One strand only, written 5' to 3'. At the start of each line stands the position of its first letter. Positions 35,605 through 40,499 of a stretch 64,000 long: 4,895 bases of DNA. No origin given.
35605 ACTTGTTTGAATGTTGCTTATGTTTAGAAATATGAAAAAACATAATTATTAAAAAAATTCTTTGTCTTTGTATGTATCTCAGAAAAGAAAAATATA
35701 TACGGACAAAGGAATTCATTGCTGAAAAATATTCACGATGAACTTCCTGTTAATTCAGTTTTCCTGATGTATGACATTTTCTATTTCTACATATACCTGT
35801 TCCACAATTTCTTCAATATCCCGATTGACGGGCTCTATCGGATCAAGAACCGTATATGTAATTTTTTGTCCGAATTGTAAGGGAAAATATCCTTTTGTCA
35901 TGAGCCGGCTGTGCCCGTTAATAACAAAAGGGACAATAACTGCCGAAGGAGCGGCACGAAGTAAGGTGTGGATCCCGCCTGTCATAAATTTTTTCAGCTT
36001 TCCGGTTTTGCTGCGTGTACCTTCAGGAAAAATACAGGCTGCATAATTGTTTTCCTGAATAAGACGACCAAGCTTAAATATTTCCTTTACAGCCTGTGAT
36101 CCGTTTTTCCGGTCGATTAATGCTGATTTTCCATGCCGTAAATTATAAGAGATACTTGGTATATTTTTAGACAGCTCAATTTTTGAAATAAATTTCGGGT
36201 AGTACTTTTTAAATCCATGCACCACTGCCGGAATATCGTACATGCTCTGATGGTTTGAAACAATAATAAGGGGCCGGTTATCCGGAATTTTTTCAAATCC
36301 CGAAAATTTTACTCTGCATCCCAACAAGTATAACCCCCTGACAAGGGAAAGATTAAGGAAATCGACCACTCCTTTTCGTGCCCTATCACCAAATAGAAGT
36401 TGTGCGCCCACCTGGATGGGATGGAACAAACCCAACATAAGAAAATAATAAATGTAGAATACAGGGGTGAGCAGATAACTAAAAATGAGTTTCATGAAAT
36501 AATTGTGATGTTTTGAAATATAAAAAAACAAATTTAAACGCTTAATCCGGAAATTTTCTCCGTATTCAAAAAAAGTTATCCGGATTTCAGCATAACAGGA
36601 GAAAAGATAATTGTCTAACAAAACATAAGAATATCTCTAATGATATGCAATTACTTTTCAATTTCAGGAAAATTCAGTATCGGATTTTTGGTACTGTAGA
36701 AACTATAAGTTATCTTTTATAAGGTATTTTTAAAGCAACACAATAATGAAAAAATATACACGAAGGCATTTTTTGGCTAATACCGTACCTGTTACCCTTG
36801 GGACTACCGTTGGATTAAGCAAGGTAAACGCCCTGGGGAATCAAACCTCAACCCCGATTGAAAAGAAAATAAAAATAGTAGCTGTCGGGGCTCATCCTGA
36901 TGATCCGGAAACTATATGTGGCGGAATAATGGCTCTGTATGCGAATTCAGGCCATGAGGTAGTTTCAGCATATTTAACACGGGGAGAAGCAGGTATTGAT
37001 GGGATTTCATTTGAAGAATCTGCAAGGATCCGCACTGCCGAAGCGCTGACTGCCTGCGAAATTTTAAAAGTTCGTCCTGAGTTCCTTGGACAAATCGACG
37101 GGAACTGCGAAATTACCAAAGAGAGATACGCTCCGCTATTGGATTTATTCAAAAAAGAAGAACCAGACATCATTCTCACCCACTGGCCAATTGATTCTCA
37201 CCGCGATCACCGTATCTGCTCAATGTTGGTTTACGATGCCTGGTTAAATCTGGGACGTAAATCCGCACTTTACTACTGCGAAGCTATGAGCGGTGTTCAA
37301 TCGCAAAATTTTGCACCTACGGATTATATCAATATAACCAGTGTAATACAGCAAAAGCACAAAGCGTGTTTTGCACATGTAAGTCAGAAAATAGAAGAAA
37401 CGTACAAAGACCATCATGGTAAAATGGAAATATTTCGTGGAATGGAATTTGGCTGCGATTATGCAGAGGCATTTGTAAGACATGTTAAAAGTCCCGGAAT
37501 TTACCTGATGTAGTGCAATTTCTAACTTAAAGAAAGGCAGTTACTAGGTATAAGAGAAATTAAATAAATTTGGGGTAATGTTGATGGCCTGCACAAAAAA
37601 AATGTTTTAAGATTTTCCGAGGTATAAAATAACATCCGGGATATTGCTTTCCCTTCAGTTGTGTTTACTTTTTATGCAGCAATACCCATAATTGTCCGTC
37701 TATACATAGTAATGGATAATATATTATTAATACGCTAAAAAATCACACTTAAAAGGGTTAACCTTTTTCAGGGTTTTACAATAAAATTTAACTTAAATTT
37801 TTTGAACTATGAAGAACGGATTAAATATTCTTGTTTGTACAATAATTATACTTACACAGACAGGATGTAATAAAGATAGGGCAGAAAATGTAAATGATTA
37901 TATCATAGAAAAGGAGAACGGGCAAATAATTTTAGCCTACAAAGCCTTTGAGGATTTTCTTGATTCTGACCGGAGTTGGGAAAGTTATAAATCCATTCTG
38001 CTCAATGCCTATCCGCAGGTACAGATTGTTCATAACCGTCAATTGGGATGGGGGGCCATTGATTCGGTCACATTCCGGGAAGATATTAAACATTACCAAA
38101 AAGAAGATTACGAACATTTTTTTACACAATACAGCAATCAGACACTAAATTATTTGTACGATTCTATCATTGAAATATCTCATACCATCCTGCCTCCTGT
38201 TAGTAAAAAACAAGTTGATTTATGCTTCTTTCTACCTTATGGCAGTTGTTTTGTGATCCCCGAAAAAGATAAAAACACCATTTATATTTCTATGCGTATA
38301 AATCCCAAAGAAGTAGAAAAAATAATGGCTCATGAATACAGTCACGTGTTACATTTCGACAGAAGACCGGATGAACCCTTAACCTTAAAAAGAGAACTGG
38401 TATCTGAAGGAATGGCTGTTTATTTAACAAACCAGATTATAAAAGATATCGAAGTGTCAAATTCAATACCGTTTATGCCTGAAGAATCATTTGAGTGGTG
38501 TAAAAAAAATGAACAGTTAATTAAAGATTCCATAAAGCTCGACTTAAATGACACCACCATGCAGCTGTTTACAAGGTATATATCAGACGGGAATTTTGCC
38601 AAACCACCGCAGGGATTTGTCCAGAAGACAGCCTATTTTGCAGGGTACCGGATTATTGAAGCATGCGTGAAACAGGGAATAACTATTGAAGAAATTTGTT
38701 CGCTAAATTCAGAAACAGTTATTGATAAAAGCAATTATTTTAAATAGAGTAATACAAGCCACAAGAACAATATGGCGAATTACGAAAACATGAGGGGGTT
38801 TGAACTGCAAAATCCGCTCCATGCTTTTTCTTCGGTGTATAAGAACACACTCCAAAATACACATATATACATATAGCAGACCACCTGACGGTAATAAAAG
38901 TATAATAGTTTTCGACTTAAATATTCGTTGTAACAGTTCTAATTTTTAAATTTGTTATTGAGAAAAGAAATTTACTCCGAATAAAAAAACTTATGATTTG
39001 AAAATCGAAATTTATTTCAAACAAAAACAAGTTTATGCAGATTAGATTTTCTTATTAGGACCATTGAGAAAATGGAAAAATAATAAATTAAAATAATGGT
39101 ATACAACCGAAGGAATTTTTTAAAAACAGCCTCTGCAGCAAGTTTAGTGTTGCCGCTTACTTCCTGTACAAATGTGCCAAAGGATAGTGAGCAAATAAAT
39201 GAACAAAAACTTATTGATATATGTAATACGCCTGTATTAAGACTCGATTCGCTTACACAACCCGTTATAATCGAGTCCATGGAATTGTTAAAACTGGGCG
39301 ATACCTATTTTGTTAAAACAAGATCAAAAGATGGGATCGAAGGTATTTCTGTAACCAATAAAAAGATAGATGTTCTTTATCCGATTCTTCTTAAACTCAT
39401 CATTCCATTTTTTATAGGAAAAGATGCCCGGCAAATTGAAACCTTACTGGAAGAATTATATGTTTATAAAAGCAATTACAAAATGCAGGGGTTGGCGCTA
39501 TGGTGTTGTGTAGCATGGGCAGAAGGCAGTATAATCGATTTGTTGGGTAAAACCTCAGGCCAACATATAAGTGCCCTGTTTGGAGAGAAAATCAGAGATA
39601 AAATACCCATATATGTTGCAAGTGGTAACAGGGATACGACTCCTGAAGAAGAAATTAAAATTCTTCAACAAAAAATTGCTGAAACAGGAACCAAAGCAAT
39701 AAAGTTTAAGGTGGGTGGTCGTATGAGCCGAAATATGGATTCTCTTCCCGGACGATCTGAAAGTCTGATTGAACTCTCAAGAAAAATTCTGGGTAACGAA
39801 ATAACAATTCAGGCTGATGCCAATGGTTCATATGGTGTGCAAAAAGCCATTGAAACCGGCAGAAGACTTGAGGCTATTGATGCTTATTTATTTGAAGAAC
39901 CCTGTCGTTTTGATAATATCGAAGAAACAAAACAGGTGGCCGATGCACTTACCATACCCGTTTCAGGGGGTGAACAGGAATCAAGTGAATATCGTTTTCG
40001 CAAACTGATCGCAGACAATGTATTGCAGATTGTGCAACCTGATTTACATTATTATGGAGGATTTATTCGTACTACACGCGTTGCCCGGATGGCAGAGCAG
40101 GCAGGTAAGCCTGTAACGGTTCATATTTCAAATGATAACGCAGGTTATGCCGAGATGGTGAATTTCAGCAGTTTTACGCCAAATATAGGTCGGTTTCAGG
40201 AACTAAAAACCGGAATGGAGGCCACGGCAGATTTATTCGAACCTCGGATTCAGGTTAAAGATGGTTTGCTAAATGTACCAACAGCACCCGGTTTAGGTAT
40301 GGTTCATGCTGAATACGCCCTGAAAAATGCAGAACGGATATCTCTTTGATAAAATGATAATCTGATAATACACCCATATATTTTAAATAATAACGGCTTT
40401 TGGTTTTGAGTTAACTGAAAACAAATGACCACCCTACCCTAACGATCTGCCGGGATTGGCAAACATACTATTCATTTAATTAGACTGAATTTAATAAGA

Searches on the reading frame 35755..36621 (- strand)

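Call 8: search_protein_families(library=pfam, proteins=[window:35755-36621:-], max_evalue=0.001)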
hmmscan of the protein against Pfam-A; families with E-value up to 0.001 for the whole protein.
window:35755-36621:- (288 aa): 1 family
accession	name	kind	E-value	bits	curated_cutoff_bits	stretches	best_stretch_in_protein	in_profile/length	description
PF01553.26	Acyltransferase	-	5.3e-22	78.5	23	1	103-234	1-131/132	Acyltransferase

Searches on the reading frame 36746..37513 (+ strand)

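Call 8: search_protein_families(library=pfam, proteins=[window:36746-37513:+], max_evalue=0.001)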
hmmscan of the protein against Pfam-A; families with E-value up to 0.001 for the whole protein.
window:36746-37513:+ (255 aa): 1 family
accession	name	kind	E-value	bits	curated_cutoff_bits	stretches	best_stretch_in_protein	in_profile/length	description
PF02585.22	PIG-L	-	2e-26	93.4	28.2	1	46-165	2-128/129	GlcNAc-PI de-N-acetylase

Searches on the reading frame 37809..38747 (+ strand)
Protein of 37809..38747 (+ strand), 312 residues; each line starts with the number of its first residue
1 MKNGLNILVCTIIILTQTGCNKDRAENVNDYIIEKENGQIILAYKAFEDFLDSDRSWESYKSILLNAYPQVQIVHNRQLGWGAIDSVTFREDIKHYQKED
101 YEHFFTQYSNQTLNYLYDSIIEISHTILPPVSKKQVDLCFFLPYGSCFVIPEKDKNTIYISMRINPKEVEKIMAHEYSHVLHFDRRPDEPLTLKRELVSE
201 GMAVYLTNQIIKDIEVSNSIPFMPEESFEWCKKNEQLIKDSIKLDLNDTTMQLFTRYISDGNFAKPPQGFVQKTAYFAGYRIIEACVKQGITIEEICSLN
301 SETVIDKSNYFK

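Call 8: search_protein_families(library=pfam, proteins=[window:37809-38747:+], max_evalue=0.001)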
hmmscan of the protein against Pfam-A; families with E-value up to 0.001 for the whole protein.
window:37809-38747:+ (312 aa): 4 families
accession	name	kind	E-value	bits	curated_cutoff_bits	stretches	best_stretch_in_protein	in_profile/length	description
PF25594.1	GldB_lipo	-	1.8e-12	47.9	27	1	155-310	150-307/309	Gliding motility protein GldB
PF10026.15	DUF2268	-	1.2e-11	45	23.6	1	152-305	47-194/195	Predicted Zn-dependent protease (DUF2268)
PF18958.6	DUF5700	-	0.00041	20.3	25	0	53-291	21-256/283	Putative zinc dependent peptidase (DUF5700)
PF18843.6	LPD28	-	0.00056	19.9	27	0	154-233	12-87/97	Large polyvalent protein associated domain 28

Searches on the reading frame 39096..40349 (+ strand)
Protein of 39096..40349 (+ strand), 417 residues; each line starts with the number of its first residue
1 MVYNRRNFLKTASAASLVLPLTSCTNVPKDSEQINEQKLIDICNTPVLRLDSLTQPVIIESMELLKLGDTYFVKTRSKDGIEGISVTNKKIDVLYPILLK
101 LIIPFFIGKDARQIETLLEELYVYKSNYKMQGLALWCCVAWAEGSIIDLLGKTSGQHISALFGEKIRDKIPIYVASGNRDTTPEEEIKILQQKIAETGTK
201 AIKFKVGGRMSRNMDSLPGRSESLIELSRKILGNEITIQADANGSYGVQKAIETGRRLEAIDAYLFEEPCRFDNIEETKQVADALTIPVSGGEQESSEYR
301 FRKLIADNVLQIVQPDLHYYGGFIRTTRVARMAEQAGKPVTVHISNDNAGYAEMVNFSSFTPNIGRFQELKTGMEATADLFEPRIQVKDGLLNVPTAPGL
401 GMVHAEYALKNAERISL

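Call 8: search_protein_families(library=pfam, proteins=[window:39096-40349:+], max_evalue=0.001)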
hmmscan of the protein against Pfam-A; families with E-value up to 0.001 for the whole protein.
window:39096-40349:+ (417 aa): 1 family
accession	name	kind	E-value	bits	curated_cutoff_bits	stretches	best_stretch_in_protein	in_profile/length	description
PF13378.12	MR_MLE_C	-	1.6e-44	152.7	29.4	1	191-403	7-214/219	Enolase C-terminal domain-like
